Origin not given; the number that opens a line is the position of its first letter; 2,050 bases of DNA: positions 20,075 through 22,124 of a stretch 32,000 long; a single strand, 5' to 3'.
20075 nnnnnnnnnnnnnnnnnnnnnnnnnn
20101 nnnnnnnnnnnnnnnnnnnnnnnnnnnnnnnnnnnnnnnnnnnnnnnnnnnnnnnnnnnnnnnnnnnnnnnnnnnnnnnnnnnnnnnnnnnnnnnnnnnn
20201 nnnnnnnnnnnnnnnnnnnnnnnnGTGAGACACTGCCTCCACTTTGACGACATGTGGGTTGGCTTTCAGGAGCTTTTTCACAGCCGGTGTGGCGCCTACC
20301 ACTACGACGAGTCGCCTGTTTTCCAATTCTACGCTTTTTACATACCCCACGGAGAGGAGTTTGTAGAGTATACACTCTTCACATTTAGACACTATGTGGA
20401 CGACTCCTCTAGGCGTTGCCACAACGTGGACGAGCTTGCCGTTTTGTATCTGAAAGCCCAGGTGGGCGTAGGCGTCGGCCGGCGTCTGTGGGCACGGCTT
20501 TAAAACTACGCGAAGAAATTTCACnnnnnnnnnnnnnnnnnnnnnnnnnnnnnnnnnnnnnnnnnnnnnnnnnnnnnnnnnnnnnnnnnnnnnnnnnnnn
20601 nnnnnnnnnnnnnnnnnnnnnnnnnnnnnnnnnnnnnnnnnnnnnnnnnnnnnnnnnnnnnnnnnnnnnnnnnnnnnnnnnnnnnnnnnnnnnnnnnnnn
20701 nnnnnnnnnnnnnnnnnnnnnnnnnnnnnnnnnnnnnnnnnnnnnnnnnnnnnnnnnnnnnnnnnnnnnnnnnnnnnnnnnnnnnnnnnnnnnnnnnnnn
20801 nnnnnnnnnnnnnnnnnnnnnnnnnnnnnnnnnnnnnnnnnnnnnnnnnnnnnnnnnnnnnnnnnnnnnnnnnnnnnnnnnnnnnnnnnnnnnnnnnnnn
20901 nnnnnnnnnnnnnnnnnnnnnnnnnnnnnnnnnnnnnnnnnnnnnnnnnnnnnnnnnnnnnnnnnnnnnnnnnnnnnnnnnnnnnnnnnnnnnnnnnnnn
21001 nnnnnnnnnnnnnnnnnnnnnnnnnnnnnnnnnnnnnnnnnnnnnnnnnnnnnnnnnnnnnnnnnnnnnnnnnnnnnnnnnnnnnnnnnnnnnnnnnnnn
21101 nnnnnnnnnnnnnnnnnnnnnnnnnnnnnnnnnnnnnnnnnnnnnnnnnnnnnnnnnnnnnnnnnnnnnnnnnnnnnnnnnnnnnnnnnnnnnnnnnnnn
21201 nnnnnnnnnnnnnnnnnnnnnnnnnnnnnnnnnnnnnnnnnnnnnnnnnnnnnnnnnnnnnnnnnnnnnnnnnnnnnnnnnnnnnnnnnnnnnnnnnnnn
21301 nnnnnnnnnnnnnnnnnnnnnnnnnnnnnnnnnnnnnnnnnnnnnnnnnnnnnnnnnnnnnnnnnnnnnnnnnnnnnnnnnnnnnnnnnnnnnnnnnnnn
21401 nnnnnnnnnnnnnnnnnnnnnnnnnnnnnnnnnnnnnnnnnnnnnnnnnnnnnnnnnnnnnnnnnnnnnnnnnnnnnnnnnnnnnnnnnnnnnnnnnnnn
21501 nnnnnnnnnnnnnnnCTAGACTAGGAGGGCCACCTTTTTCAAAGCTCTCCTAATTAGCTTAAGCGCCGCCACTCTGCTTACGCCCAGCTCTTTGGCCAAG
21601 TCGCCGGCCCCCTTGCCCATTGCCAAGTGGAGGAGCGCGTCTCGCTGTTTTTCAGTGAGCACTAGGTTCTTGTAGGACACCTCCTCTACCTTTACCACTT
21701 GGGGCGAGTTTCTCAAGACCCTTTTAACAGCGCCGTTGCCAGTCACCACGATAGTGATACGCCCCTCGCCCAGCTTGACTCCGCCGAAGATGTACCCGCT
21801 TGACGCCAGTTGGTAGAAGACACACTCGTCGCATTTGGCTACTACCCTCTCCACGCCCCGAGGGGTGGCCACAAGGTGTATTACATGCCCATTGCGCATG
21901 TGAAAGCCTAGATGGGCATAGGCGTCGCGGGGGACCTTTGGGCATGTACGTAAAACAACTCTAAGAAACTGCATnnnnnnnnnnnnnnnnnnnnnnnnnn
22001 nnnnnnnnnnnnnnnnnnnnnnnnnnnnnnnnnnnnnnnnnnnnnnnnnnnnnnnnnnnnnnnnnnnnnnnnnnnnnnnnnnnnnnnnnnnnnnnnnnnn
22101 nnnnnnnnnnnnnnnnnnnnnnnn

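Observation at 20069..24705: Three paralogous small Cys/His-domain plus HTH regulators interleaved with their putative targets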

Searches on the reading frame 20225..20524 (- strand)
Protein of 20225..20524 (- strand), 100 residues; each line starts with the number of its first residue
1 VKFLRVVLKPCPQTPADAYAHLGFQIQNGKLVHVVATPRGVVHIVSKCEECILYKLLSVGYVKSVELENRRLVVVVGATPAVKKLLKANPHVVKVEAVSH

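Call 76: predict_structure(alignment_id=A5)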
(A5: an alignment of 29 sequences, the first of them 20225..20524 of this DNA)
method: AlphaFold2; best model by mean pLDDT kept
length: 100 residues; sequences in the alignment: 29
mean_pLDDT: 93.3   pTM: 0.81
mean pLDDT of the five models: 93.3, 92.6, 92.6, 91.8, 91.6
residues with pLDDT >= 90: 86; 70-90: 13; 50-70: 1; < 50: 0
segments of 3 or more residues with pLDDT < 50: none
pLDDT, mean of each block of 10 residues (from residue 1): 94 93 92 96 89 93 94 96 95 91
secondary structure, 60 per line:
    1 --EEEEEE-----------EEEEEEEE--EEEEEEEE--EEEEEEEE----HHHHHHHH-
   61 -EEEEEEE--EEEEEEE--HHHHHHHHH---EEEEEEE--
elements in order: E3-8 E20-27 E30-37 E40-47 H52-59 E62-68 E71-77 H80-88 E92-98

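Call 78: fold_search(model_id=the predicted structure, library=pdb)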
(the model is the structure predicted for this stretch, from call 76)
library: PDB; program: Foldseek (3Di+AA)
matches with E <= 10: 1246; with E <= 0.001: 0
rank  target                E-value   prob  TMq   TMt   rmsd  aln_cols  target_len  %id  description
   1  4ydz_B                1.2e-01  0.35  0.25  0.26   9.2        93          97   10  Stress-induced protein 1 from Caenorhabditis elegans (released 2015-06-10)
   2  9e6q_AE               1.4e-01  0.82  0.35  0.21   6.2        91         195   15  Cryo-EM structure of the Pyrobaculum calidifontis 50S ribosomal subunit in complex with Dri (released 2024-11-20)
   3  2c9o_B                2.5e-01  0.54  0.29  0.09   7.7        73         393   14  3D Structure of the human RuvB-like helicase RuvBL1 (released 2006-10-23)
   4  2it1_A                3.3e-01  0.91  0.30  0.09   6.2        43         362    9  Structure of PH0203 protein from Pyrococcus horikoshii (released 2007-10-30)
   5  8vqg_A                3.4e-01  0.16  0.26  0.20   9.6       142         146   10  X-ray crystal structure of Can f 1 (released 2025-01-22)
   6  9d51_B                3.6e-01  0.47  0.29  0.12  12.0        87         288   11  Structure of PAK2 in complex with compound 12 (released 2025-04-02)
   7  4neu_A                3.6e-01  0.30  0.25  0.10  12.6        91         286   13  X-ray structure of Receptor Interacting Protein 1 (RIP1)kinase domain with a 1-aminoisoquinoline inhibitor (released 2013-11-20)
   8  8ryf_A                3.6e-01  0.25  0.26  0.13  10.9        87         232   13  AzeJ in complex with MTA and AZE from Pseudomonas aeruginosa (P4(2)22) (released 2025-01-01)
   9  6z80_K                3.8e-01  0.28  0.29  0.34  11.7        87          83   15  stimulatory human GTP cyclohydrolase I - GFRP complex (released 2020-12-09)
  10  5d5n_B                3.8e-01  0.12  0.19  0.12  11.4        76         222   20  Crystal Structure of the Human Cytomegalovirus pUL50-pUL53 Complex (released 2015-10-07)
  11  8vqg_C                4.0e-01  0.15  0.26  0.20   9.6       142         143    8  X-ray crystal structure of Can f 1 (released 2025-01-22)
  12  8rye_B                4.3e-01  0.23  0.27  0.13  11.1        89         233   13  AzeJ in complex with MTA and AZE from Pseudomonas aeruginosa (P2(1)2(1)2) (released 2025-01-01)
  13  2xk9                  4.3e-01  0.23  0.25  0.11  12.0        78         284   13  Structural analysis of checkpoint kinase 2 (Chk2) in complex with inhibitor PV1533 (released 2011-07-20)
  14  7dru_A                4.3e-01  0.15  0.25  0.20   9.8       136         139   10  Crystal Structure of the Dog Lipocalin Allergen Can f 1 (released 2021-11-10)
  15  4v17_A                4.3e-01  0.06  0.14  0.10  14.9       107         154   17  Structure of a novel carbohydrate binding module from glycoside hydrolase family 5 glucanase from Ruminococcus flavefa (released 2016-01-20)
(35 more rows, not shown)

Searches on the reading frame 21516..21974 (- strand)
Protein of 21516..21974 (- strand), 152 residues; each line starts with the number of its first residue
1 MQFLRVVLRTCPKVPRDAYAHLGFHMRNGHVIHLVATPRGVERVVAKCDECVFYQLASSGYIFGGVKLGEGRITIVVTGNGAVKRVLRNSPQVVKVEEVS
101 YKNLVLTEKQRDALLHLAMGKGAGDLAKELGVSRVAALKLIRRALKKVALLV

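Call 4: search_protein_families(library=pfam, proteins=[window:21516-21974:-], max_evalue=1)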
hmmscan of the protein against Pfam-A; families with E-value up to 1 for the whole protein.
window:21516-21974:- (152 aa): 6 families
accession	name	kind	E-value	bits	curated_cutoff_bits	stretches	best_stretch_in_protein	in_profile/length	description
PF04967.18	HTH_10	-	9e-06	25.8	23.1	1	122-149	25-52/53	HTH DNA binding domain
PF08281.18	Sigma70_r4_2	-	0.0023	18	25.7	1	106-147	11-53/54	Sigma-70, region 4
PF04545.22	Sigma70_r4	-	0.15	12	24.1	1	124-148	24-48/50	Sigma-70, region 4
PF08279.18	HTH_11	-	0.17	12.2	25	1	123-141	18-36/55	HTH domain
PF04970.19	LRAT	-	0.18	12.5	24.3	1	13-38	10-35/120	Lecithin retinol acyltransferase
PF19889.5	DUF6362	-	0.24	12.2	31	1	88-148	37-98/98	Domain of unknown function (DUF6362)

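Call 5: search_protein_families(library=ncbifam, proteins=[window:21516-21974:-], max_evalue=1)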
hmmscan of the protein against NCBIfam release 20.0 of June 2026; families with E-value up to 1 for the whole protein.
window:21516-21974:- (152 aa): 4 families
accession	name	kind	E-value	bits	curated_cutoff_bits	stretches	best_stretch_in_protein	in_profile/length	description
NF052445.1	RespRegMctR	equivalog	0.006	16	300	1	96-147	135-185/205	two-component system response regulator MctR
NF001033.0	PRK00114.1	equivalog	0.026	13.7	244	1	58-123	49-116/297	Hsp33 family molecular chaperone HslO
TIGR03541.1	reg_near_HchA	equivalog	0.069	12.6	215.6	1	98-146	164-212/232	PA1136 family autoinducer-binding transcriptional regulator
NF045758.2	YlxM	equivalog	0.12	12.5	80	1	101-146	13-58/72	YlxM family DNA-binding protein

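Call 32: find_related_loci(query=A4, collection=genome_contigs, flank=10000)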
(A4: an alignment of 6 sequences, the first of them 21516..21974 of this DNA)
Query A4 (152 aa) in genome_contigs; peptide patterns used: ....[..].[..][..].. (x = any residue, [..] = any of these).
23 stretches matched a pattern; 3 encode a relative of the query (tblastn E <= 1e-3); 3 distinct loci.
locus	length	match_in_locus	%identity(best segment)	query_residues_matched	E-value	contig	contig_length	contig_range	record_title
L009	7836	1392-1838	46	1-148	2e-39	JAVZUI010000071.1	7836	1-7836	MAG: Pyrobaculum sp. isolate DRTY-8_201808_bins_12 DRTY-8_201808_bins_12_scaffold_71, whole genome shotgun sequence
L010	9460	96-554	40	1-152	4e-37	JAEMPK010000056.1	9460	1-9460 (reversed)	MAG: Pyrobaculum sp. isolate 2016_B02_str_C_12 c_000000000386, whole genome shotgun sequence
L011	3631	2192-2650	39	1-152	2e-35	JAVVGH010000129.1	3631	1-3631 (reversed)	MAG: Pyrobaculum sp. isolate PSS.bin.21 NODE_4069_length_3631_cov_130.908557, whole genome shotgun sequence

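Call 38: search_protein_families(library=pfam, proteins=[L009:172-1296:+, L009:1850-2413:-, L009:2386-4008:-, L009:4094-4690:+, L010:1482-5492:+, L010:5489-6910:+, L010:6907-7836:+, L010:7837-8535:+, L010:8483-9307:+], max_evalue=0.001)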
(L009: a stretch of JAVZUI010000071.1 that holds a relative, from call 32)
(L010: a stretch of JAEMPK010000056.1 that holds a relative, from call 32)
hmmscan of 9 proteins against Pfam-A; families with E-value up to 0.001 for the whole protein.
L009:172-1296:+ (374 aa): 1 family
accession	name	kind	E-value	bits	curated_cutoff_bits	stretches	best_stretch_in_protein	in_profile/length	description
PF05940.17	NnrS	-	1.9e-05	24.6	28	1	26-295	13-297/371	NnrS protein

L009:1850-2413:- (187 aa): 1 family
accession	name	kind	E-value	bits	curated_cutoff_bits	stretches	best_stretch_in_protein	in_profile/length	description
PF00590.25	TP_methylase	-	2.9e-37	129.1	27.8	1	11-152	1-151/212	Tetrapyrrole (Corrin/Porphyrin) Methylases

L009:2386-4008:- (540 aa): 5 families
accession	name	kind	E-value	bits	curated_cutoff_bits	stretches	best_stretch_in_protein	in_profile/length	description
PF02239.22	Cytochrom_D1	-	3.7e-31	108.4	25.5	1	136-530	18-363/368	Cytochrome D1 heme domain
PF25174.1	Beta-prop_THOC3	-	1.4e-07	31.2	305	0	166-237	54-124/272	THOC3 beta-propeller domain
PF23414.1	Beta-prop_EML_2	-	2.3e-07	30.9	90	1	172-236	11-74/266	Echinoderm microtubule-associated protein second beta-propeller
PF21783.3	YNCE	-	2.5e-05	24.2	27.1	0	180-239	263-322/339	YNCE-like beta-propeller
PF10282.15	Lactonase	-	0.0002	21.1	21.7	0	320-350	290-319/344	Lactonase, 7-bladed beta-propeller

L009:4094-4690:+ (198 aa): 0 families

L010:1482-5492:+ (1336 aa): 3 families
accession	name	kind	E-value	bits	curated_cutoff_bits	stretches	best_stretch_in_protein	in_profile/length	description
PF00384.28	Molybdopterin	-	1.7e-63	215.3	24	1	167-911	1-353/353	Molybdopterin oxidoreductase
PF01568.27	Molydop_binding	-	8.6e-21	74.5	26.8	1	1192-1301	3-102/110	Molydopterin dinucleotide binding domain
PF14710.11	Nitr_red_alph_N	-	0.00075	20.2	24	0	87-99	26-38/38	Respiratory nitrate reductase alpha N-terminal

L010:5489-6910:+ (473 aa): 6 families
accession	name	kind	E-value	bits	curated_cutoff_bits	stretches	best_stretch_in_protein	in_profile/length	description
PF13247.11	Fer4_11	-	1.8e-36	124.8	26.2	1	163-260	1-99/100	4Fe-4S dicluster domain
PF14711.11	Nitr_red_bet_C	-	1.1e-24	86.3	27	1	348-431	1-81/81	Respiratory nitrate reductase beta C-terminal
PF13237.11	Fer4_10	-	6.3e-10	39.3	25.5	1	167-216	4-53/53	4Fe-4S dicluster domain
PF12838.12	Fer4_7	-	1.7e-08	35.2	27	1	172-218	2-51/52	4Fe-4S dicluster domain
PF12837.12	Fer4_6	-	8.3e-06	26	25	0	10-27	3-20/24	4Fe-4S binding domain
PF12797.12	Fer4_2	-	1.5e-05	25.1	24.5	0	9-27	3-21/22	4Fe-4S binding domain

L010:6907-7836:+ (309 aa): 1 family
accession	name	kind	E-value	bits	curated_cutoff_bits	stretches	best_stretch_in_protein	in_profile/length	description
PF09459.16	EB_dh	-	2.4e-47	162.4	33.3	1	50-239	2-235/236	Ethylbenzene dehydrogenase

L010:7837-8535:+ (232 aa): 0 families

L010:8483-9307:+ (274 aa): 0 families

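Call 102: find_related_loci(query=A4, collection=metagenome_contigs, flank=8000)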
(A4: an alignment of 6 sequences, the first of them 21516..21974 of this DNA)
Query A4 (152 aa) in metagenome_contigs; peptide patterns used: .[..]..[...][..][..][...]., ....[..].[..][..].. (x = any residue, [..] = any of these).
155 stretches matched a pattern; 42 encode a relative of the query (tblastn E <= 1e-3); 42 distinct loci.
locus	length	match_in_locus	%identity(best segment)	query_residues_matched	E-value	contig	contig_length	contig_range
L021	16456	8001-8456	94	1-152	2e-94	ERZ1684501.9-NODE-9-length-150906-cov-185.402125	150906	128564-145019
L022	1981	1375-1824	55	1-151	4e-51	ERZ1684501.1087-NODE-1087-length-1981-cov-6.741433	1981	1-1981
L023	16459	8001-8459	45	1-152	4e-44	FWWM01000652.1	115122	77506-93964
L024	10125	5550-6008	45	1-152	4e-44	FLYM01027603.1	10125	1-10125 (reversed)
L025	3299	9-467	41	1-152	3e-37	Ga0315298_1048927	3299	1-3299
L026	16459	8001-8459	41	1-152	4e-37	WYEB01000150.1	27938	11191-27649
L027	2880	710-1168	41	1-152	5e-37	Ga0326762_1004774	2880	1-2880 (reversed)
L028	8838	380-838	41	1-152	5e-37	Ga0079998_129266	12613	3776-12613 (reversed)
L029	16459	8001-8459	46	1-152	1e-36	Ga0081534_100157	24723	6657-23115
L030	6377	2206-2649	43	1-147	8e-37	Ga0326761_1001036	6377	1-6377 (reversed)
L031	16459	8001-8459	46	1-152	1e-36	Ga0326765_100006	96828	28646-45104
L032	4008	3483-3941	41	1-152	1e-36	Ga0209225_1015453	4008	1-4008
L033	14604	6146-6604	46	1-152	1e-36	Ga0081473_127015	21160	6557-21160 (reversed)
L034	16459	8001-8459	41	1-152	8e-37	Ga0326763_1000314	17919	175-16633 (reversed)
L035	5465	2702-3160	46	1-152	3e-36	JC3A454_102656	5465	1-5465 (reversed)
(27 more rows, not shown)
